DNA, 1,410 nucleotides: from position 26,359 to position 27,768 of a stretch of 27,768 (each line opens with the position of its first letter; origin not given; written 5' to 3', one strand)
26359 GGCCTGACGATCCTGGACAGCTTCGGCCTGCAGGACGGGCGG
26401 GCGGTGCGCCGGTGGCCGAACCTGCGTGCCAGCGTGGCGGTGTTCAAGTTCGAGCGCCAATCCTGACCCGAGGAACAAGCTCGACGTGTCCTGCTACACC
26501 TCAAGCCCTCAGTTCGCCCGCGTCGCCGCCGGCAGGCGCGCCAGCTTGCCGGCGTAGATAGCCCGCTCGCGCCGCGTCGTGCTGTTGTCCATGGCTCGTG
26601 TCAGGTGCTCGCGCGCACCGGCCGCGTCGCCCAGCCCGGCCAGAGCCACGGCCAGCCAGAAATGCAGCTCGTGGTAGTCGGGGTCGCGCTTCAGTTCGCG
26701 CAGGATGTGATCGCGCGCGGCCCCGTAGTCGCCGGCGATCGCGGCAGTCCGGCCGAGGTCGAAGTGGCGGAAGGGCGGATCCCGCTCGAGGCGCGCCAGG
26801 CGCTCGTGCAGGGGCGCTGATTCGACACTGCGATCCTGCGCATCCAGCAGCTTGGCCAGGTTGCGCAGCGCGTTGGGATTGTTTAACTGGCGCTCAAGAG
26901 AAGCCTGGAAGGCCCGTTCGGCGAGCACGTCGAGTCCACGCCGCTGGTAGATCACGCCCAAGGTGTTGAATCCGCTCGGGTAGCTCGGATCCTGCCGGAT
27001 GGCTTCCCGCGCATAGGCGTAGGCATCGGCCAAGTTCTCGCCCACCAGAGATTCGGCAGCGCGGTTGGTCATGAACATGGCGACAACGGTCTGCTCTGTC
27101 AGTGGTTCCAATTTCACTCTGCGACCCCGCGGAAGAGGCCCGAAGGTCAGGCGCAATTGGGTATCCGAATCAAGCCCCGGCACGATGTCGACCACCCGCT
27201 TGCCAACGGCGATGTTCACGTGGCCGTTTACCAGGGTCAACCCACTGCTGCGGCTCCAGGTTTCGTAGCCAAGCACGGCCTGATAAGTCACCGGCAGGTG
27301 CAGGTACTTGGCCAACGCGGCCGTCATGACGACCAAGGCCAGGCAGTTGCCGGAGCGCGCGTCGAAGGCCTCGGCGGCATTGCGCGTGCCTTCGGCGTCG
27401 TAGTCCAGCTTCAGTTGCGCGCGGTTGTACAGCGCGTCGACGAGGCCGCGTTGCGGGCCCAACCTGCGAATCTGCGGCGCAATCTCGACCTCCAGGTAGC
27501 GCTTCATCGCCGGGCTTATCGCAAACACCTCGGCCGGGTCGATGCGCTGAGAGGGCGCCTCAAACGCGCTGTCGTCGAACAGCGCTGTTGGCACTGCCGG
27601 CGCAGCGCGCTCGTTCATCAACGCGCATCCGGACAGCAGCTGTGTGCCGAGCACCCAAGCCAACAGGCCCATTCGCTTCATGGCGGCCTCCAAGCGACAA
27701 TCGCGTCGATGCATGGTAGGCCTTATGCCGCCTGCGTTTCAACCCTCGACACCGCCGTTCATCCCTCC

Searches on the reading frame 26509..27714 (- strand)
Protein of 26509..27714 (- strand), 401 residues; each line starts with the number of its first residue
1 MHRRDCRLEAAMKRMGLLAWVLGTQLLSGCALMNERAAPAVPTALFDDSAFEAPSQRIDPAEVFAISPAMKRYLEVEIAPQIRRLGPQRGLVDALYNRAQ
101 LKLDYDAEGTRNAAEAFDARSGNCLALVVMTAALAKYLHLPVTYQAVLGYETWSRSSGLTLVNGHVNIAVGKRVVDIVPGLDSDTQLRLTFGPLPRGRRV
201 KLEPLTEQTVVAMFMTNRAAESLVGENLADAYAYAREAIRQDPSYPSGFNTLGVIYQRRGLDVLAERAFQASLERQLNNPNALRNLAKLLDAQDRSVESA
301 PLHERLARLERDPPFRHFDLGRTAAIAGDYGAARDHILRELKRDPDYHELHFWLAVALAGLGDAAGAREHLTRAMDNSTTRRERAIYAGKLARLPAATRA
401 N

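Call 26: search_protein_families(library=pfam, proteins=[window:26509-27714:-])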
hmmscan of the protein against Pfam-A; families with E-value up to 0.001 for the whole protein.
window:26509-27714:- (401 aa): 8 families
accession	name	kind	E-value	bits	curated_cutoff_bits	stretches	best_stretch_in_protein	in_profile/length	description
PF13431.12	TPR_17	-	9.1e-12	44.7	24.4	0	339-368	4-33/34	Tetratricopeptide repeat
PF07719.23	TPR_2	-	1e-10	41.3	27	0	349-375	2-28/34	Tetratricopeptide repeat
PF13432.12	TPR_16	-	1.1e-07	32.6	32.7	1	318-376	1-59/65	Tetratricopeptide repeat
PF13414.12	TPR_11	-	6e-07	29.5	26.8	0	236-260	18-42/42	TPR repeat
PF13428.12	TPR_14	-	1.2e-05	26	23.5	0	319-356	6-43/44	Tetratricopeptide repeat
PF07721.20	TPR_4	-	2.4e-05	25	27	0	350-371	3-24/26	Tetratricopeptide repeat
PF14559.12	TPR_19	-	0.0001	23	25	0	327-375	4-52/68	Tetratricopeptide repeat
PF00515.34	TPR_1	-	0.00019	21.5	27.8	0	249-276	4-31/34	Tetratricopeptide repeat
